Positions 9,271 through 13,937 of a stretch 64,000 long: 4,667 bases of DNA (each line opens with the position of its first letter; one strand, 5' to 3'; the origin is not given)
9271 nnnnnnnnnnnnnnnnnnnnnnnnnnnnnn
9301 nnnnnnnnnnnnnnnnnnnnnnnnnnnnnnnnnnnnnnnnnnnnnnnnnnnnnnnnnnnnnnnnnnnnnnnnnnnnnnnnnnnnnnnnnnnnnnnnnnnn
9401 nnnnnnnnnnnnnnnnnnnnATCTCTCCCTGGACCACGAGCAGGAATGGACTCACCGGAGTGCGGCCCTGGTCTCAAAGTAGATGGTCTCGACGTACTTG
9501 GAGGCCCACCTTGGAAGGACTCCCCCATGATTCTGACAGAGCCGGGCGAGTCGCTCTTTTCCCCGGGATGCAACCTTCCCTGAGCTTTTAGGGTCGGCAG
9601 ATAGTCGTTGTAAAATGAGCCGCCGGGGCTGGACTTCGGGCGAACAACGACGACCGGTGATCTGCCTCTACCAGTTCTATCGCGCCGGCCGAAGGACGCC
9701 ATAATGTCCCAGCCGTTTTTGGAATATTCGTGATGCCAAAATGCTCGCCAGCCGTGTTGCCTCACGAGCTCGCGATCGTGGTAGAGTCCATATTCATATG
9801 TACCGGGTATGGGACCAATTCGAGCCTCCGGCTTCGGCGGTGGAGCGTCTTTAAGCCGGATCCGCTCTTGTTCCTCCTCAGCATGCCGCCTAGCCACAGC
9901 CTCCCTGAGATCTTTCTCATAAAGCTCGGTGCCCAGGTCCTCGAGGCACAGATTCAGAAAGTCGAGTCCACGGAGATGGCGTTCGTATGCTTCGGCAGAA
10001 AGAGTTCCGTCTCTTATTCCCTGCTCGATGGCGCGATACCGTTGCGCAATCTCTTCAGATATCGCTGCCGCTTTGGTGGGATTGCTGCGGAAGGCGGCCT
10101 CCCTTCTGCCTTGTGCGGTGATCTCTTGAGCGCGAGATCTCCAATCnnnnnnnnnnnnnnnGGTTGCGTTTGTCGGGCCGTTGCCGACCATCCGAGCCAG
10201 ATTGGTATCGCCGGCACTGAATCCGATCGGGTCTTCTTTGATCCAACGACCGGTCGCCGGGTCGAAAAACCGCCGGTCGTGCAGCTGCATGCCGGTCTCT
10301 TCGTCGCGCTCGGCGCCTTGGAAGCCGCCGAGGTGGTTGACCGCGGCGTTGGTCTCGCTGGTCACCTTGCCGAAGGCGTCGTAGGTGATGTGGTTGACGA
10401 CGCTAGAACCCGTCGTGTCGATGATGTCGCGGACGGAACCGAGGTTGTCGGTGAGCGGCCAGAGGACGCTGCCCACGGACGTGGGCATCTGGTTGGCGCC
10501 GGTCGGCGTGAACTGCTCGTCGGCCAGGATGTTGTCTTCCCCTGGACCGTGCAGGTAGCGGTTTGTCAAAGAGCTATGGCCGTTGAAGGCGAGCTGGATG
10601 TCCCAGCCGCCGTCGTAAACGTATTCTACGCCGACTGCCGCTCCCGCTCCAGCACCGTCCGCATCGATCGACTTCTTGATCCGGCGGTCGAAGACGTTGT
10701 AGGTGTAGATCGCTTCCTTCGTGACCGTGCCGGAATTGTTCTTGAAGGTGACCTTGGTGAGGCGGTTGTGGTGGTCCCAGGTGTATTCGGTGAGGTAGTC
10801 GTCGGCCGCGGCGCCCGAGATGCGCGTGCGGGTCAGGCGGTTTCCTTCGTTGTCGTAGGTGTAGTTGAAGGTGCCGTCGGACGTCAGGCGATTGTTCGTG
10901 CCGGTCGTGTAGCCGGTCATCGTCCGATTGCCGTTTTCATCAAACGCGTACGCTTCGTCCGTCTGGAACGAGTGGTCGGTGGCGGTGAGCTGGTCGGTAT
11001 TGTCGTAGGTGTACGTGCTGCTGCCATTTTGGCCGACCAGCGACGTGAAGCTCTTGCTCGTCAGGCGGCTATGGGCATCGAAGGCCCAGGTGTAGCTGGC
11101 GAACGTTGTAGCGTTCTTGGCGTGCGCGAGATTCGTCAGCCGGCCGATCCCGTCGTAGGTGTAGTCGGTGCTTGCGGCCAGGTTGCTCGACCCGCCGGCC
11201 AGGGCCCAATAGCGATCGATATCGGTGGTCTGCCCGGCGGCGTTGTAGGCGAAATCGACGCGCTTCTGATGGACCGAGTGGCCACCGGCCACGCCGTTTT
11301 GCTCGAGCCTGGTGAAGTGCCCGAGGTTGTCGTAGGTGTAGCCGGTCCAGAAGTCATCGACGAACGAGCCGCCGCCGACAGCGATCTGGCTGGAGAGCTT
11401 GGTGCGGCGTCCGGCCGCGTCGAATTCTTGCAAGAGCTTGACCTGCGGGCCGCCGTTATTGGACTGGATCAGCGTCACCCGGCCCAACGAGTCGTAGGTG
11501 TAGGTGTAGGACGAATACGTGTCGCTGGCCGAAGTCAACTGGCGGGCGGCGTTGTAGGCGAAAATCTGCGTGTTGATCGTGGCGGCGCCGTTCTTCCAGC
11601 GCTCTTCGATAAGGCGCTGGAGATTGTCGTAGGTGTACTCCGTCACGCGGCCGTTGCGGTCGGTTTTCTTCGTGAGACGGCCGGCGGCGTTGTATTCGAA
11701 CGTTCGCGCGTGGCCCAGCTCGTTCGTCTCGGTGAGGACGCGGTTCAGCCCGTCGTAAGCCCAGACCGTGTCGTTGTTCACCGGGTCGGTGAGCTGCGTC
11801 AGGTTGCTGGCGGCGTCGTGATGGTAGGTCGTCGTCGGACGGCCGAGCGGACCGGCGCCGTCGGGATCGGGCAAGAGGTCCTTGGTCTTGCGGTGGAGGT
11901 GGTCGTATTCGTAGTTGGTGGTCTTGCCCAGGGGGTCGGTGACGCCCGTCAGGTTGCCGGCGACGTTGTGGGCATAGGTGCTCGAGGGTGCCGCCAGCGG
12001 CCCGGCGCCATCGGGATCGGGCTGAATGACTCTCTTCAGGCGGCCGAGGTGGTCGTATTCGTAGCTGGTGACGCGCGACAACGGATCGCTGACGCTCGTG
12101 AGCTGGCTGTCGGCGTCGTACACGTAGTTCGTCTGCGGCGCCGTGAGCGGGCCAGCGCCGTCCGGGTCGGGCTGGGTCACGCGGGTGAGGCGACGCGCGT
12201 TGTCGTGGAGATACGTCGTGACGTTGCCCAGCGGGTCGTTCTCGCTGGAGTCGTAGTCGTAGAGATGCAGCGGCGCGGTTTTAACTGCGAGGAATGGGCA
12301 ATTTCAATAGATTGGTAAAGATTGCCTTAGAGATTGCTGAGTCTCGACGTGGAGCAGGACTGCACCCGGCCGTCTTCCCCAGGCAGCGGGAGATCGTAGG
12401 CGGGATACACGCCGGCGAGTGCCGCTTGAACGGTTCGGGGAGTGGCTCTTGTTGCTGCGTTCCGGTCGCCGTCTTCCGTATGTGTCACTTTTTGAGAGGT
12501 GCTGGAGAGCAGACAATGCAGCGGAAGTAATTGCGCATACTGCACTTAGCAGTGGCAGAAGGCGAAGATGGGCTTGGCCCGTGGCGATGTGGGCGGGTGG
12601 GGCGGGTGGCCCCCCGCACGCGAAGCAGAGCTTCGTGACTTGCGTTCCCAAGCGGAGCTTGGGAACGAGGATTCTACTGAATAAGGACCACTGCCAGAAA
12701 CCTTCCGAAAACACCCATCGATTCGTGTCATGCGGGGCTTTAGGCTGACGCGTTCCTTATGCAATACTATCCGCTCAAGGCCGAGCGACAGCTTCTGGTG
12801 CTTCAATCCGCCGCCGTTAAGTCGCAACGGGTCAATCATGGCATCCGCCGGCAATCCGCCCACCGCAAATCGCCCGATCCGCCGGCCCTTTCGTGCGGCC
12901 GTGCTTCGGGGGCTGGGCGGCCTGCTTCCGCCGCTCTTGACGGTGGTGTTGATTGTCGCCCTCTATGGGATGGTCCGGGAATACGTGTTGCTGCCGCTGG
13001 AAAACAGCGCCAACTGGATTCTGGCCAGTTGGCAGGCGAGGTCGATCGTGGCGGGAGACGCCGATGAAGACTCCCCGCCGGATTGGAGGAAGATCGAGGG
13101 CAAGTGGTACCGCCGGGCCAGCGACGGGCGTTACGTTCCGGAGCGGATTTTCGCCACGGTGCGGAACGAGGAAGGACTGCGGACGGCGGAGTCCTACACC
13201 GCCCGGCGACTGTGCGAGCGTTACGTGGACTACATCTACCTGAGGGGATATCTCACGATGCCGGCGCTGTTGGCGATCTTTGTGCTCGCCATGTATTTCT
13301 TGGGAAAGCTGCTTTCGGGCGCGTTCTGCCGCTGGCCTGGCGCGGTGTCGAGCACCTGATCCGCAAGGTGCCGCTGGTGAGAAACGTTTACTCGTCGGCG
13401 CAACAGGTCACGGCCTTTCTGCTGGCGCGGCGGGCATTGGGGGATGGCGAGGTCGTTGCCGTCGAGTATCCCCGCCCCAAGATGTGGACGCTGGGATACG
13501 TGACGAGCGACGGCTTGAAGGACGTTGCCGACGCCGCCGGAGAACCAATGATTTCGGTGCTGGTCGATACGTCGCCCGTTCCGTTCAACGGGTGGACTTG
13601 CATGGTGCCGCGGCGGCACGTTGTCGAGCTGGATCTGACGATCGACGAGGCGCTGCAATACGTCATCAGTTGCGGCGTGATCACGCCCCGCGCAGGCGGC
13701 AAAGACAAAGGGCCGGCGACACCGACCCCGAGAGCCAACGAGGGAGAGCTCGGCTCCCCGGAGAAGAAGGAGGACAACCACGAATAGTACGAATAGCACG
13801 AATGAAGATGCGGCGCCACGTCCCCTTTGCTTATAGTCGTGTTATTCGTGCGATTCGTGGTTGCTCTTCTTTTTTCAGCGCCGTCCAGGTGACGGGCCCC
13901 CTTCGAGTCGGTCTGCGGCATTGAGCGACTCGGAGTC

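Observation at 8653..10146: Rhs tip: 315-aa C-terminal domain ending in an HNH-like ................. motif, paired with an Imm21-like immunity gene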

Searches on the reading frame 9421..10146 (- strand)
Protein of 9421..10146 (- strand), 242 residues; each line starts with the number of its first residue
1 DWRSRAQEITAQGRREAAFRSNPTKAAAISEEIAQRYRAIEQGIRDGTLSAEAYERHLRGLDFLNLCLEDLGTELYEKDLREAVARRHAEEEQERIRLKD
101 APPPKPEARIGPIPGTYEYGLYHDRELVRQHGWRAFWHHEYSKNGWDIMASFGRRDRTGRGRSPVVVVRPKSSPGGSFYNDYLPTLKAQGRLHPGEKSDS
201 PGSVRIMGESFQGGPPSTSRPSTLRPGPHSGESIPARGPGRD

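Call 11: search_protein_families(library=pfam, proteins=[window:9421-10146:-], max_evalue=10)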
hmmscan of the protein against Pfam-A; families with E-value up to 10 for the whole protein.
seq(242 aa): 0 families

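Call 20: find_homologous_proteins(query=window:9511-10146:-, max_evalue=0.01)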
Query seq(212 aa): 577 candidates shared short words with the query, none scored E <= 0.01.

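Call 49: search_protein_representatives(protein=window:9511-10146:-)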
Query: 212 residues. Proteins with E-value up to 0.001 (for the whole library): 0; up to 1e-10: 0; up to 1e-30: 0. The best 0 are listed.

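Call 76: search_protein_families(library=phrogs, proteins=[window:9511-10146:-], max_evalue=0.1)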
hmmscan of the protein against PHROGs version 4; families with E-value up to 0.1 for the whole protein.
window:9511-10146:- (212 aa): 0 families

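Call 77: search_protein_families(library=padloc, proteins=[window:9511-10146:-], max_evalue=0.1)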
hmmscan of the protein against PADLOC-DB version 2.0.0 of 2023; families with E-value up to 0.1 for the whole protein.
window:9511-10146:- (212 aa): 0 families

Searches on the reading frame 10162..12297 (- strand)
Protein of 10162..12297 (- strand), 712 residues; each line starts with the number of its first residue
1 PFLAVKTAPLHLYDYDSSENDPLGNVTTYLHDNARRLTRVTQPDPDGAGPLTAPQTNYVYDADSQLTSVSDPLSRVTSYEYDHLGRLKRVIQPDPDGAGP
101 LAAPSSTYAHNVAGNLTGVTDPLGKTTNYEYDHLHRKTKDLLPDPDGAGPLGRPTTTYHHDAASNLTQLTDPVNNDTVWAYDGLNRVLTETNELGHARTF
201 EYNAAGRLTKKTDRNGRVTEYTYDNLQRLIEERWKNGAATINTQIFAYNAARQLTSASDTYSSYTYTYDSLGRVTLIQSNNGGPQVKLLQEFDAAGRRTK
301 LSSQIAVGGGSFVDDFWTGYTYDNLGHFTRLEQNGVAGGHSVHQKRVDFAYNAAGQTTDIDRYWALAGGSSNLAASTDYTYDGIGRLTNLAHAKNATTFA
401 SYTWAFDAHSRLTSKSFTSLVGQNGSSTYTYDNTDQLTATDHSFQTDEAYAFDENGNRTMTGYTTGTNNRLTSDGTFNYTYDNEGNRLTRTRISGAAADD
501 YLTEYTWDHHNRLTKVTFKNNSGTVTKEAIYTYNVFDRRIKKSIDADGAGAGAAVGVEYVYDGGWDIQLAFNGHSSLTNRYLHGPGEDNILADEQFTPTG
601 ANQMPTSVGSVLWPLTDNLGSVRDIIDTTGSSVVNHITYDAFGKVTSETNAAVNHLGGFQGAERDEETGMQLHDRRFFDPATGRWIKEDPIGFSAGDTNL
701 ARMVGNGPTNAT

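Call 67: find_homologous_proteins(query=window:10162-12297:-, max_evalue=1e-20)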
Query window:10162-12297:- (712 aa): 2355 proteins with E <= 1e-20 among 8000 candidates; the best 120 are listed.
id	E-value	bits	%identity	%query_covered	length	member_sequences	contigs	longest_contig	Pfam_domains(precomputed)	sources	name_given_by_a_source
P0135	0.0e+0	1531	100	95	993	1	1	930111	PF05593.20,PF25023.2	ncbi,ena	-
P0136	0.0e+0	1292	82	94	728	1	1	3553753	PF20041.6,PF05593.20,PF25023.2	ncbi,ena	-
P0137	0.0e+0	1253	86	90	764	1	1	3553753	PF05593.20,PF25023.2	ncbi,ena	-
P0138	0.0e+0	1146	51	99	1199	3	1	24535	PF05593.20,PF25023.2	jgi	jgi:RHS repeat-associated protein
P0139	0.0e+0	1116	48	99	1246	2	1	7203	PF05593.20,PF25023.2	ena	-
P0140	2.8e-279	947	91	64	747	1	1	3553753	PF05593.20,PF25023.2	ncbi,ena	-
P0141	1.5e-271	921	64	95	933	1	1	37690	PF05593.20,PF25023.2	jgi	jgi:RHS repeat-associated protein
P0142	8.5e-266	902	56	98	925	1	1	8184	PF05593.20,PF25023.2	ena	-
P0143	6.0e-246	837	42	99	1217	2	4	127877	PF05593.20,PF25023.2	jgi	jgi:RHS repeat-associated protein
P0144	2.1e-245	835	53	99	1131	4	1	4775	PF05593.20,PF25023.2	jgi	jgi:RHS repeat-associated protein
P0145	2.1e-240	818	51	99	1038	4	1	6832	PF05593.20,PF25023.2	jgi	jgi:RHS repeat-associated protein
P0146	2.6e-234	798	46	98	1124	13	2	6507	PF05593.20,PF25023.2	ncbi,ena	-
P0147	1.6e-232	792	55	97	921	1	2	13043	PF05593.20,PF25023.2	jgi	jgi:RHS repeat-associated protein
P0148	8.0e-222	757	49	99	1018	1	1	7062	PF05593.20,PF25023.2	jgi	jgi:RHS repeat-associated protein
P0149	3.4e-220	752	46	98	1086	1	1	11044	PF05593.20,PF25023.2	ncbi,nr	ncbi:MAG: hypothetical protein KJ000_35960, partial [Pirellulaceae bacterium]|nr:hypothetical protei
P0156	1.8e-200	686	49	99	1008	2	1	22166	PF05593.20,PF14414.13,PF12639.14,PF25023.2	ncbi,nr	ncbi:MAG: HNH endonuclease [Planctomycetaceae bacterium]|nr:HNH endonuclease [Planctomycetaceae bact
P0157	3.8e-199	682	44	99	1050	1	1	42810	PF05593.20,PF25023.2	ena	-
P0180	1.2e-161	558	42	99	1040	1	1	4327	PF05593.20,PF25023.2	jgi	jgi:RHS repeat-associated protein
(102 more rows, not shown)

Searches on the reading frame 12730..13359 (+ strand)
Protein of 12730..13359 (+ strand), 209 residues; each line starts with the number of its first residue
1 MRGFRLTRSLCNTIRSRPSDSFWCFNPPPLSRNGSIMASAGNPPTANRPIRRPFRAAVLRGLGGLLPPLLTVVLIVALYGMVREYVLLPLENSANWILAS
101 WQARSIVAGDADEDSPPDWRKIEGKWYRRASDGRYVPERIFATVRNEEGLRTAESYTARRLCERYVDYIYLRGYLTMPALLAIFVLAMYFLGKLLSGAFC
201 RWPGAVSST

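Call 23: search_protein_families(library=pfam, proteins=[window:12730-13359:+], max_evalue=0.01)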
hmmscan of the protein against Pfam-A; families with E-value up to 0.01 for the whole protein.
window:12730-13359:+ (209 aa): 0 families

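Call 24: search_protein_families(library=pfam, proteins=[window:12730-13359:+], max_evalue=1)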
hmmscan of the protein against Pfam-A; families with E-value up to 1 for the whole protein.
window:12730-13359:+ (209 aa): 1 family
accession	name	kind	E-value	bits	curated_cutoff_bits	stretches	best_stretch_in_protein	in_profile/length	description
PF02096.25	60KD_IMP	-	0.11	12.9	35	1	58-94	63-100/163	60Kd inner membrane protein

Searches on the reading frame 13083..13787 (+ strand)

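Call 24: search_protein_families(library=pfam, proteins=[window:13083-13787:+], max_evalue=1)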
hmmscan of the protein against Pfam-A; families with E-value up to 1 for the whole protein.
window:13083-13787:+ (234 aa): 1 family
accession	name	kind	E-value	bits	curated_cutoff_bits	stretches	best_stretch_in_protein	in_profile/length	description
PF04367.18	DUF502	-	1.1e-17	64.2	23.8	1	86-168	23-106/107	Protein of unknown function (DUF502)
